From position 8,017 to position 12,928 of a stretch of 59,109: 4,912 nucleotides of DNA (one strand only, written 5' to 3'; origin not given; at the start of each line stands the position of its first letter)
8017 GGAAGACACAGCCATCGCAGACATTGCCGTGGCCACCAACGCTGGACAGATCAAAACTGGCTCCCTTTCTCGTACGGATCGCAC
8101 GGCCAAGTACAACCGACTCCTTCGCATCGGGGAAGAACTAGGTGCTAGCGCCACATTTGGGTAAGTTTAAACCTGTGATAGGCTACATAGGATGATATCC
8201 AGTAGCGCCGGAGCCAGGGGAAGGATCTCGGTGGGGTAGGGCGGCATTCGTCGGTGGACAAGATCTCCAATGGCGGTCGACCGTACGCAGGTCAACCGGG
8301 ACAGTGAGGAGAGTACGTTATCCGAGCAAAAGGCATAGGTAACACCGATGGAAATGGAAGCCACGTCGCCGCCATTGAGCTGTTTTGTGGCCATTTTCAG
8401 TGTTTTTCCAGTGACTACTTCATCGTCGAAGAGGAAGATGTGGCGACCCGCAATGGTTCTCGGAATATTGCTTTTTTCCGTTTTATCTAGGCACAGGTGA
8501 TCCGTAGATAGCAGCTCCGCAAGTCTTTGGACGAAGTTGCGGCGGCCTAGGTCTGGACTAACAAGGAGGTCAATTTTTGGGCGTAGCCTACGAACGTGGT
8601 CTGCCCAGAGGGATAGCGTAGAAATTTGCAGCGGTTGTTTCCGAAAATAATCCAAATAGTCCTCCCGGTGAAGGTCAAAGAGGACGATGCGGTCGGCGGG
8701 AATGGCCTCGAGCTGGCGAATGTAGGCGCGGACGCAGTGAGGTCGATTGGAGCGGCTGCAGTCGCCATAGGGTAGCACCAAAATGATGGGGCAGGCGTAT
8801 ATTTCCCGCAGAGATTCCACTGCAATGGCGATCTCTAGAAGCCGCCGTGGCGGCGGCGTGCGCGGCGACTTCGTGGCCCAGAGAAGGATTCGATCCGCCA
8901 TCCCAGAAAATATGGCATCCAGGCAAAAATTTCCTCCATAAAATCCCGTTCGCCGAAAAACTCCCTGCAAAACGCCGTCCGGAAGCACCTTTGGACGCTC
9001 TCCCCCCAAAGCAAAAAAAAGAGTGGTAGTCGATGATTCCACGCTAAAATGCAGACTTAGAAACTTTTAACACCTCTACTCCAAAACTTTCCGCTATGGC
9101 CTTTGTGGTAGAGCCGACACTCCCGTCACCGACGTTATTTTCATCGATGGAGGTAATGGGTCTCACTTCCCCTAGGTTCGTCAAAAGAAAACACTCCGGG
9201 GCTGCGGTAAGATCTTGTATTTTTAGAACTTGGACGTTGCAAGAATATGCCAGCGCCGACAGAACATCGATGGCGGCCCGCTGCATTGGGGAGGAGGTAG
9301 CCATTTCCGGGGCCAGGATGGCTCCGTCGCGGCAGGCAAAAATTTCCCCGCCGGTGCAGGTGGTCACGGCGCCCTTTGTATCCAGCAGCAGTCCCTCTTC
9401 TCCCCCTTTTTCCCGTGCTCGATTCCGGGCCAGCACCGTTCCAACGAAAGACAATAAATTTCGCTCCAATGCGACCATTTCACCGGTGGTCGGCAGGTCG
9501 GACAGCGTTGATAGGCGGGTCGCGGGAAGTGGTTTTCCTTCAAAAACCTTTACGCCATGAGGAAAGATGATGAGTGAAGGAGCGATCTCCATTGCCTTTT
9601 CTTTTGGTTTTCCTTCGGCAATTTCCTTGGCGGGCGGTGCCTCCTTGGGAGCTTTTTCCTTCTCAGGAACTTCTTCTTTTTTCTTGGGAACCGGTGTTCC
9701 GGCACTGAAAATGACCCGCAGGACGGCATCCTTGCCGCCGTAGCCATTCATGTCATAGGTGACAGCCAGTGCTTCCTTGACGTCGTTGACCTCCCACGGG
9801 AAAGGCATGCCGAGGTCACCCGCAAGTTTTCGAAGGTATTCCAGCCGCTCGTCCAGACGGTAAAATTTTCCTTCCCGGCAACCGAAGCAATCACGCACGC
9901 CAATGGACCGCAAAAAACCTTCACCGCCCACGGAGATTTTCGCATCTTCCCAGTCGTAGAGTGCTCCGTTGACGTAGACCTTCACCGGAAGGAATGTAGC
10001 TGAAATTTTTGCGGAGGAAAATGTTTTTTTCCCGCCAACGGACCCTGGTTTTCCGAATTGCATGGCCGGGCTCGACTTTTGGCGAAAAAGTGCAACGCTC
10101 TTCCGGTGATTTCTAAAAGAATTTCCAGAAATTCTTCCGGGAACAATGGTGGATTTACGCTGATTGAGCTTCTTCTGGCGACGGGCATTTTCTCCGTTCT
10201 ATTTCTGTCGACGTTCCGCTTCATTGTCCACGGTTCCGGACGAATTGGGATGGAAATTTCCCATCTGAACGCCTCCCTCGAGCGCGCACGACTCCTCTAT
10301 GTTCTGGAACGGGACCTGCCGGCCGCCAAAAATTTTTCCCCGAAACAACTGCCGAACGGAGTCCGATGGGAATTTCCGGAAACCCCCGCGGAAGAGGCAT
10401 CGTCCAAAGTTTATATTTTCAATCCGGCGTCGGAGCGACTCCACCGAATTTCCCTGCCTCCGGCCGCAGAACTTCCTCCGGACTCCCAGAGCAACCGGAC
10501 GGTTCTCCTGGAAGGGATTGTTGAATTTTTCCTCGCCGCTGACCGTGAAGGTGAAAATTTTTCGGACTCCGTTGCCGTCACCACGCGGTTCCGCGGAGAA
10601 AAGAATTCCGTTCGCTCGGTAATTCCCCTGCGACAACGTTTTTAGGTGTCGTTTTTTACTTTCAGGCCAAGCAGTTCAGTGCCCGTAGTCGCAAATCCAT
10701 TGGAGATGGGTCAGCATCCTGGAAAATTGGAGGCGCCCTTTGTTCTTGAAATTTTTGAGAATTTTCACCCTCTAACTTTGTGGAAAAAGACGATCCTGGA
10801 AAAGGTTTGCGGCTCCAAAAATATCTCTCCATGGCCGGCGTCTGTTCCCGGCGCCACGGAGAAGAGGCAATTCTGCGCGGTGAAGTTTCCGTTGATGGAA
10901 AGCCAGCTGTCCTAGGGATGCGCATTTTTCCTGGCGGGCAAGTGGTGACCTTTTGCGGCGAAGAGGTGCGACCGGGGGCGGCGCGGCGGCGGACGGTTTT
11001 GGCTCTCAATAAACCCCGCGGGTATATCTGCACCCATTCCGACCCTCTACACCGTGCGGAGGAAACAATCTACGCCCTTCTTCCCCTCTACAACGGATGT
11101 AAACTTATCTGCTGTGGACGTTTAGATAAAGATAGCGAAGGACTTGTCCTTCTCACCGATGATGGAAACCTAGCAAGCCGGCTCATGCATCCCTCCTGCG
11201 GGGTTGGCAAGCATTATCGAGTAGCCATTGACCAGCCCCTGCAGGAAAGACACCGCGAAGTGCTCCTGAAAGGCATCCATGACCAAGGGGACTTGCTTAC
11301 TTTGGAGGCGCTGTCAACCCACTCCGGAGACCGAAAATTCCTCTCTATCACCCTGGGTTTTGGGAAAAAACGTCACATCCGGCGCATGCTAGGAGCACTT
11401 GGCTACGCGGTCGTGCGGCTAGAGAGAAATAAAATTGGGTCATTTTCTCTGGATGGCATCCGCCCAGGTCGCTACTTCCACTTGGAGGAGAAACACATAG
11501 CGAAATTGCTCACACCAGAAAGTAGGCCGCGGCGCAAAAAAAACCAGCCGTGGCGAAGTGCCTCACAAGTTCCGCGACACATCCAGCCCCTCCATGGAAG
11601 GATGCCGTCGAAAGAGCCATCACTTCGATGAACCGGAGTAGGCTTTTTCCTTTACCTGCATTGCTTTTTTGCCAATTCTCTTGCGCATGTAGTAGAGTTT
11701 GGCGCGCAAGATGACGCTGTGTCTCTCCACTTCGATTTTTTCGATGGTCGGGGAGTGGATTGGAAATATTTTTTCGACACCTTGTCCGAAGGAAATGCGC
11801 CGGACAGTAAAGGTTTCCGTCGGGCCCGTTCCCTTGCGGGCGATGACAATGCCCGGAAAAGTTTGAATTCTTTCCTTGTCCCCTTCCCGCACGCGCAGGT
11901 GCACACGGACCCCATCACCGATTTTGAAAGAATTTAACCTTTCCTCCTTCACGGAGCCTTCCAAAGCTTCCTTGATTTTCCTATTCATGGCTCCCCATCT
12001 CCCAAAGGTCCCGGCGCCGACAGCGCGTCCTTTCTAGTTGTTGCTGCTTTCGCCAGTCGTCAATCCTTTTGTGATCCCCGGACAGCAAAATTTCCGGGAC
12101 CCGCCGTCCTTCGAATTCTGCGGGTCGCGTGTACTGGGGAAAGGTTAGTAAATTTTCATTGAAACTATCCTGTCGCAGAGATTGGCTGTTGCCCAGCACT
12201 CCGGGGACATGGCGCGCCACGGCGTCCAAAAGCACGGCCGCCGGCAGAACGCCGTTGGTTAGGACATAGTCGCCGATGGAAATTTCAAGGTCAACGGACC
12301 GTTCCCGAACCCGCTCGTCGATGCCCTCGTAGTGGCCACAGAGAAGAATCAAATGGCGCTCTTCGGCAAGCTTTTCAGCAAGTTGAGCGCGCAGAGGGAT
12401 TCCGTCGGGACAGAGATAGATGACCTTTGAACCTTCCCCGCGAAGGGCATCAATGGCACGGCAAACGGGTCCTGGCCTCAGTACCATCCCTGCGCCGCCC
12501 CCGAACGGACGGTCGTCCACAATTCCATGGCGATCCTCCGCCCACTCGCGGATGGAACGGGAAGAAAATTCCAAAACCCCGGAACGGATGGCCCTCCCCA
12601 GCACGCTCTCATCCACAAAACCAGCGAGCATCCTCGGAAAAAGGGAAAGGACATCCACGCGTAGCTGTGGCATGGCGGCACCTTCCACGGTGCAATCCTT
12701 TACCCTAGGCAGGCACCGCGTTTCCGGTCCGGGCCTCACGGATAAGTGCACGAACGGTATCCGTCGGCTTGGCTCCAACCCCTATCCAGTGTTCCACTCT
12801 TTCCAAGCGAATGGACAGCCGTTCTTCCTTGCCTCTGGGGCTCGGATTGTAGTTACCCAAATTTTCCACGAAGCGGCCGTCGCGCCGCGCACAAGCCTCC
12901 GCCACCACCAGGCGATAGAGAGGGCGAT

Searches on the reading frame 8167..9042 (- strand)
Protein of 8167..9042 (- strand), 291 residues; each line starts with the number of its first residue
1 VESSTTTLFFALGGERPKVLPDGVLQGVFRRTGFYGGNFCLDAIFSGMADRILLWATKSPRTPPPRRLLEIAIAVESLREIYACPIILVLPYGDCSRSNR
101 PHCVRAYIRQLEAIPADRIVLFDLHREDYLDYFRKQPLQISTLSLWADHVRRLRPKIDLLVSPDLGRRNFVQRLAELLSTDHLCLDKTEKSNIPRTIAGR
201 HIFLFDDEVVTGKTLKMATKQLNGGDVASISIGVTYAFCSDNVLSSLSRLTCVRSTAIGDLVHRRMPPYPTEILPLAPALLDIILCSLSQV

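Call 25: search_protein_families(library=pfam, proteins=[window:8167-9042:-], max_evalue=0.001)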
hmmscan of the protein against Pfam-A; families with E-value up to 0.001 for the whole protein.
window:8167-9042:- (291 aa): 0 families

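Call 87: search_protein_families(library=pfam, proteins=[window:8167-9042:-], max_evalue=0.1)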
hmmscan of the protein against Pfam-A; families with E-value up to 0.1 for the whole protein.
window:8167-9042:- (291 aa): 3 families
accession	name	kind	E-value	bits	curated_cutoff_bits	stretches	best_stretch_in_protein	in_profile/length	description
PF00156.33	Pribosyltran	-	0.0085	15.9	26.3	1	194-236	82-124/158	Phosphoribosyl transferase domain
PF14681.12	UPRTase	-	0.018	15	27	1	191-247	112-168/206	Uracil phosphoribosyltransferase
PF15609.12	PRTase_2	-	0.087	12.8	28.8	0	180-223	104-143/188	Phosphoribosyl transferase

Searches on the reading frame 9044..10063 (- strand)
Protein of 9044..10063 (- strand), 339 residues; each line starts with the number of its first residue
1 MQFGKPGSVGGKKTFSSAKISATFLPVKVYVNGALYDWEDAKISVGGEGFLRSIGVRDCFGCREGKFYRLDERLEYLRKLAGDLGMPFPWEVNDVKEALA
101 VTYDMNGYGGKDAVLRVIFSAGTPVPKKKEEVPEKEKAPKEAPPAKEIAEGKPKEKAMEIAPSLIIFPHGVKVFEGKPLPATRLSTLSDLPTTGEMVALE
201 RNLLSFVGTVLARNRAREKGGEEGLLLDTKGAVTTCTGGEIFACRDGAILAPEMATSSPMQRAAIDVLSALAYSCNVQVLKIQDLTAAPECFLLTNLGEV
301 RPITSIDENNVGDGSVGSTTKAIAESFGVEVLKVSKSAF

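Call 25: search_protein_families(library=pfam, proteins=[window:9044-10063:-], max_evalue=0.001)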
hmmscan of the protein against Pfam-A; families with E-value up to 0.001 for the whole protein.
window:9044-10063:- (339 aa): 1 family
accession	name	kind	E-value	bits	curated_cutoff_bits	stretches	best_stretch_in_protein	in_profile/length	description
PF01063.24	Aminotran_4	-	4.9e-15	56.4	28.5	1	62-306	8-223/223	Amino-transferase class IV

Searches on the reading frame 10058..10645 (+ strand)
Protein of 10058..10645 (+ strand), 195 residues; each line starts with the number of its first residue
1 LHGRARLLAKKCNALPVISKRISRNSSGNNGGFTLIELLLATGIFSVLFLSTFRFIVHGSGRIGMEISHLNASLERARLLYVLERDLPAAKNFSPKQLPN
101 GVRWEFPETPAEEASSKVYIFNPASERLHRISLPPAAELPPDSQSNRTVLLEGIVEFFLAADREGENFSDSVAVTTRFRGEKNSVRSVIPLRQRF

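Call 25: search_protein_families(library=pfam, proteins=[window:10058-10645:+], max_evalue=0.001)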
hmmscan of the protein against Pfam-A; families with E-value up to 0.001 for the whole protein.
window:10058-10645:+ (195 aa): 1 family
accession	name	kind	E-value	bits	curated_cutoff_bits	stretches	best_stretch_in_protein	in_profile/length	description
PF07963.17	N_methyl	-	1.3e-05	25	21.2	1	29-51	3-25/27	Prokaryotic N-terminal methylation motif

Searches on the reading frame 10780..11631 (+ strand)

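Call 25: search_protein_families(library=pfam, proteins=[window:10780-11631:+], max_evalue=0.001)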
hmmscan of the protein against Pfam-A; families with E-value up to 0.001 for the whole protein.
window:10780-11631:+ (283 aa): 2 families
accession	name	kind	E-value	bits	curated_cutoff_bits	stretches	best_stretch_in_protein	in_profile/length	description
PF00849.27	PseudoU_synth_2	-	1.5e-19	71.2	26.8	1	73-204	2-150/152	RNA pseudouridylate synthase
PF01479.30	S4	-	1.4e-07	31.5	22.8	1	10-43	1-35/48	S4 domain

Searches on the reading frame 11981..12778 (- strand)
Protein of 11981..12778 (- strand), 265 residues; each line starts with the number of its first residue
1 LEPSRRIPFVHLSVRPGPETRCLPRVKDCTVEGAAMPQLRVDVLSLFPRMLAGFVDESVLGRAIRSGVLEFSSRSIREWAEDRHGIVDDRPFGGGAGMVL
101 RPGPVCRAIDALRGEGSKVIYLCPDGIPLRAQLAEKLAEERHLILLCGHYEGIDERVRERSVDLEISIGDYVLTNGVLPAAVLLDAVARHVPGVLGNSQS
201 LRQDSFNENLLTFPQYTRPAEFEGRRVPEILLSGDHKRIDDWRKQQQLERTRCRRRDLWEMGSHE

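Call 25: search_protein_families(library=pfam, proteins=[window:11981-12778:-], max_evalue=0.001)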
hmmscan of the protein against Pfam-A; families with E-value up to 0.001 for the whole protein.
window:11981-12778:- (265 aa): 1 family
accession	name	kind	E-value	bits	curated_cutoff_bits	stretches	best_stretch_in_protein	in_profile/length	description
PF01746.26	tRNA_m1G_MT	-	2.8e-61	207.1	27.3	1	61-255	2-194/195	tRNA (Guanine-1)-methyltransferase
